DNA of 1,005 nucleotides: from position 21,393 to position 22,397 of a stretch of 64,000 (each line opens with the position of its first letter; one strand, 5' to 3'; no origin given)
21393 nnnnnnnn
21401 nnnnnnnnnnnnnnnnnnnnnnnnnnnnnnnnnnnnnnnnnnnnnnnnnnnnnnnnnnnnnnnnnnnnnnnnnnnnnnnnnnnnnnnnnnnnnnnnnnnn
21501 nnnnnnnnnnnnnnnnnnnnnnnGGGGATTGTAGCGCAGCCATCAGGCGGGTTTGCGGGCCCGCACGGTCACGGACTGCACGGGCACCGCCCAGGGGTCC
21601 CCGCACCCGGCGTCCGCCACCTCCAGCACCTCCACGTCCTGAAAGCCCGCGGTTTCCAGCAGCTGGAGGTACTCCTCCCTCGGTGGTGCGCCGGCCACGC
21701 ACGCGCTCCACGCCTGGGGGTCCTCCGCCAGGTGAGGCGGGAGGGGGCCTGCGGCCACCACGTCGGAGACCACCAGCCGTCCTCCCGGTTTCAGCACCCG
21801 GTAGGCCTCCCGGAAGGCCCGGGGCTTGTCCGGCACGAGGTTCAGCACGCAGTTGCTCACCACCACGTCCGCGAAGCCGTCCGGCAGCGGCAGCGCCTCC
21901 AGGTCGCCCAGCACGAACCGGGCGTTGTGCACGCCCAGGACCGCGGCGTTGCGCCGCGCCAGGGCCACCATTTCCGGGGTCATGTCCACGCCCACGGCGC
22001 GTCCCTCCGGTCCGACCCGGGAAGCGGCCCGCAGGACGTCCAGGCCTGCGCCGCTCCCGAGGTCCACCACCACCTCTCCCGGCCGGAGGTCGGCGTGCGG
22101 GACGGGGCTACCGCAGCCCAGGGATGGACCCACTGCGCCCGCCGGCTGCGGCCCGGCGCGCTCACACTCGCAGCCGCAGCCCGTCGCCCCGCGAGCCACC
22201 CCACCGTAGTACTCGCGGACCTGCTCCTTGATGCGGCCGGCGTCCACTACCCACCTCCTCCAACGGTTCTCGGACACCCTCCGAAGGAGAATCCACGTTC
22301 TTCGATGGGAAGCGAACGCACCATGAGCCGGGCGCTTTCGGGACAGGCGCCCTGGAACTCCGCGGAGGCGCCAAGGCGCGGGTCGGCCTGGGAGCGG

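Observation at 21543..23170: Minimal arsenic module arsR-GNAT-arsM without an efflux pump, with a putatively leaderless promoter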

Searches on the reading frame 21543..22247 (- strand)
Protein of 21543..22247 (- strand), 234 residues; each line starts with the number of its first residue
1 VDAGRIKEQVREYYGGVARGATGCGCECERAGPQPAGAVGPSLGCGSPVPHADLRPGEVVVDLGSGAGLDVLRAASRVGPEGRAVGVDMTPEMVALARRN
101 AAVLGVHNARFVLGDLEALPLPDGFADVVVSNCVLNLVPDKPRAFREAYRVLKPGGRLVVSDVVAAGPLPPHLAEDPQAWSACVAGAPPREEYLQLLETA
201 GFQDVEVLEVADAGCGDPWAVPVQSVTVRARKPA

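Call 3: search_protein_families(library=ncbifam, proteins=[window:21543-22247:-], max_evalue=0.001)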
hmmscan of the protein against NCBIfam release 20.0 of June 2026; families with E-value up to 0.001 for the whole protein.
window:21543-22247:- (234 aa): 48 families (the best 25 are shown)
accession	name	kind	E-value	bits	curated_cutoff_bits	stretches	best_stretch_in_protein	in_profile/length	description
NF008823.0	PRK11873.1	subfamily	1.1e-76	258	263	1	42-211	63-232/272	arsenite methyltransferase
NF041537.1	ArsM_AhpD_UU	exception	4.8e-53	180.1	510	1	27-209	47-229/345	arsenite methyltransferase/AhpD domain selenoprotein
NF047649.1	MTase_UXPK_star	exception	6.2e-49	166.5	460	1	42-205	63-226/283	methyltransferase/UXPK-star double selenoprotein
NF041536.1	ArsM_DUF2284_UU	exception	2.5e-47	161.3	575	1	44-233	64-249/459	arsenite methyltransferase/DUF2284 domain selenoprotein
NF040538.1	methyl_ArsM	equivalog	1.1e-41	143.1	500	2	122-233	168-281/356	arsinothricin biosynthesis methyltransferase ArsM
NF045667.1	MTase_DVU1556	equivalog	8.3e-30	103.8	155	1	51-203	17-161/213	DVU_1556 family methyltransferase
NF038099.1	AsSugarArsM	exception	9.4e-30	103.9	400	1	43-207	45-218/321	arsenosugar biosynthesis arsenite methyltransferase ArsM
NF040539.1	AST_met_ArsM_2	exception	3.4e-27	96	240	1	59-211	59-214/262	putative arsinothricin biosynthesis methyltransferase ArsM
NF001240.0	PRK00216.1-1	equivalog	2.8e-18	65.9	378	1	51-162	58-170/251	bifunctional demethylmenaquinone methyltransferase/2-methoxy-6-polyprenyl-1,4-benzoquinol methylase UbiE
NF001244.0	PRK00216.1-5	equivalog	3.5e-16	59.2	216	1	54-163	46-156/236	bifunctional demethylmenaquinone methyltransferase/2-methoxy-6-polyprenyl-1,4-benzoquinol methylase UbiE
NF052510.1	methyltran_MpqE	exception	1.3e-15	57.4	335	1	52-160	42-151/234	methyl-plastoquinone biosynthesis methyltransferase MpqE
TIGR02072.1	BioC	equivalog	1.9e-15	57.3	184.95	1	59-165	37-137/244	malonyl-ACP O-methyltransferase BioC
NF001243.0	PRK00216.1-4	equivalog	3.2e-14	52.9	235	1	53-161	44-152/237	demethylmenaquinone methyltransferase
TIGR01934.1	MenG_MenH_UbiE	subfamily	5.5e-14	52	158.35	1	55-164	38-145/223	ubiquinone/menaquinone biosynthesis methyltransferase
NF001242.0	PRK00216.1-3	equivalog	9e-14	51.5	351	1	59-160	73-175/258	bifunctional demethylmenaquinone methyltransferase/2-methoxy-6-polyprenyl-1,4-benzoquinol methylase UbiE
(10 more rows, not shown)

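Call 4: search_protein_families(library=pfam, proteins=[window:21543-22247:-], max_evalue=0.001)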
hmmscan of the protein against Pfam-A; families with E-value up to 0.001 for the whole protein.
window:21543-22247:- (234 aa): 12 families
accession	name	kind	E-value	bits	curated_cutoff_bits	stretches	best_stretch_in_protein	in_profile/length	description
PF13847.12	Methyltransf_31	-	5.4e-36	123.9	27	1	55-201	2-145/145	Methyltransferase domain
PF08241.18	Methyltransf_11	-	1.7e-24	86.7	21.2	1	61-160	1-95/95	Methyltransferase domain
PF13649.12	Methyltransf_25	-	9.9e-24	84.3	27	1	60-156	1-97/97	Methyltransferase domain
PF01209.24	Ubie_methyltran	-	6.6e-18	65.3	20.1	1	55-162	46-153/233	ubiE/COQ5 methyltransferase family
PF13489.12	Methyltransf_23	-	1.3e-15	58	27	1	54-206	20-163/164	Methyltransferase domain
PF08242.18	Methyltransf_12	-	1.1e-13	52.2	30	1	61-158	1-98/98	Methyltransferase domain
PF06325.19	PrmA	-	2e-08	34.6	22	1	55-164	160-262/296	Ribosomal protein L11 methyltransferase (PrmA)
PF01135.25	PCMT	-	2.9e-08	34.2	20.3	1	53-160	70-171/210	Protein-L-isoaspartate(D-aspartate) O-methyltransferase (PCMT)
PF05148.21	Methyltransf_8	-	2.8e-06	27.8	27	1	107-164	104-160/219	Hypothetical methyltransferase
PF05175.20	MTS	-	1.1e-05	25.6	23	1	57-160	32-138/170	Methyltransferase small domain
PF00891.24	Methyltransf_2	-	7e-05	22.7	22.3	1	52-203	58-210/210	O-methyltransferase domain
PF24675.1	NpmA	-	0.00033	20.4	60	1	58-120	25-90/214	16S rRNA (adenine(1408)-N(1))-methyltransferase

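Call 54: search_solved_structures(query=window:21543-22247:-, show_alignments=2, max_evalue=1e-10)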
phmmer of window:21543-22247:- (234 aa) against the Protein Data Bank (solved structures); distinct sequences matched with E-value up to 1e-10: 16.
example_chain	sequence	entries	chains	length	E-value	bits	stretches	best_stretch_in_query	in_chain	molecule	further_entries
5evj_A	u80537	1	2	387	5.1e-31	111.3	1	5-212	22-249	Arsenite methyltransferase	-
4kw7_A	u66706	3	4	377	5.2e-28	101.4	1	42-219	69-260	Arsenic methyltransferase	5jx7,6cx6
4fr0_A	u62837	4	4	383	5.4e-28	101.4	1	42-219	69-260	Arsenic methyltransferase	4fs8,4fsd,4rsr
5eg5_A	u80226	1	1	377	9.3e-27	97.4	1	42-219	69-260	Arsenic methyltransferase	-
8xt7_A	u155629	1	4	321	2e-22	83.2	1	44-202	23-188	Arsenite methyltransferase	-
7v6h_A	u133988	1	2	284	1.9e-17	66.9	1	49-221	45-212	Cyclopropane fatty-acyl-phospholipid synthase-like methyltransferase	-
5wp5_A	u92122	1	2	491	2.8e-17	66.3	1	50-206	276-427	Phosphomethylethanolamine N-methyltransferase 2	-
5wp4_A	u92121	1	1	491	6e-16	62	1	51-206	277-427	Phosphoethanolamine N-methyltransferase 1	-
6uak_A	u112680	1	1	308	1.2e-13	54.4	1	60-196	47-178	SAM dependent methyltransferase LahSB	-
1xxl_A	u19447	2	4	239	1.3e-13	54.4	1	47-165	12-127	YcgJ protein | ycgJ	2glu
3bus_A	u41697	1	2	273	6.8e-12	48.7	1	52-175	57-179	Methyltransferase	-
8zc8_A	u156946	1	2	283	8.4e-12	48.4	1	56-213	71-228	MitM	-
21zq_A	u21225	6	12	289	8.8e-12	48.3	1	56-213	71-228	MitM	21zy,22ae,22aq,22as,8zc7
5gm1_A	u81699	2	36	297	3.2e-11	46.5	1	53-209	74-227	O-methylransferase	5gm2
6uv6_A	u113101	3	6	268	4.6e-11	46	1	59-176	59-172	D-glucose O-methyltransferase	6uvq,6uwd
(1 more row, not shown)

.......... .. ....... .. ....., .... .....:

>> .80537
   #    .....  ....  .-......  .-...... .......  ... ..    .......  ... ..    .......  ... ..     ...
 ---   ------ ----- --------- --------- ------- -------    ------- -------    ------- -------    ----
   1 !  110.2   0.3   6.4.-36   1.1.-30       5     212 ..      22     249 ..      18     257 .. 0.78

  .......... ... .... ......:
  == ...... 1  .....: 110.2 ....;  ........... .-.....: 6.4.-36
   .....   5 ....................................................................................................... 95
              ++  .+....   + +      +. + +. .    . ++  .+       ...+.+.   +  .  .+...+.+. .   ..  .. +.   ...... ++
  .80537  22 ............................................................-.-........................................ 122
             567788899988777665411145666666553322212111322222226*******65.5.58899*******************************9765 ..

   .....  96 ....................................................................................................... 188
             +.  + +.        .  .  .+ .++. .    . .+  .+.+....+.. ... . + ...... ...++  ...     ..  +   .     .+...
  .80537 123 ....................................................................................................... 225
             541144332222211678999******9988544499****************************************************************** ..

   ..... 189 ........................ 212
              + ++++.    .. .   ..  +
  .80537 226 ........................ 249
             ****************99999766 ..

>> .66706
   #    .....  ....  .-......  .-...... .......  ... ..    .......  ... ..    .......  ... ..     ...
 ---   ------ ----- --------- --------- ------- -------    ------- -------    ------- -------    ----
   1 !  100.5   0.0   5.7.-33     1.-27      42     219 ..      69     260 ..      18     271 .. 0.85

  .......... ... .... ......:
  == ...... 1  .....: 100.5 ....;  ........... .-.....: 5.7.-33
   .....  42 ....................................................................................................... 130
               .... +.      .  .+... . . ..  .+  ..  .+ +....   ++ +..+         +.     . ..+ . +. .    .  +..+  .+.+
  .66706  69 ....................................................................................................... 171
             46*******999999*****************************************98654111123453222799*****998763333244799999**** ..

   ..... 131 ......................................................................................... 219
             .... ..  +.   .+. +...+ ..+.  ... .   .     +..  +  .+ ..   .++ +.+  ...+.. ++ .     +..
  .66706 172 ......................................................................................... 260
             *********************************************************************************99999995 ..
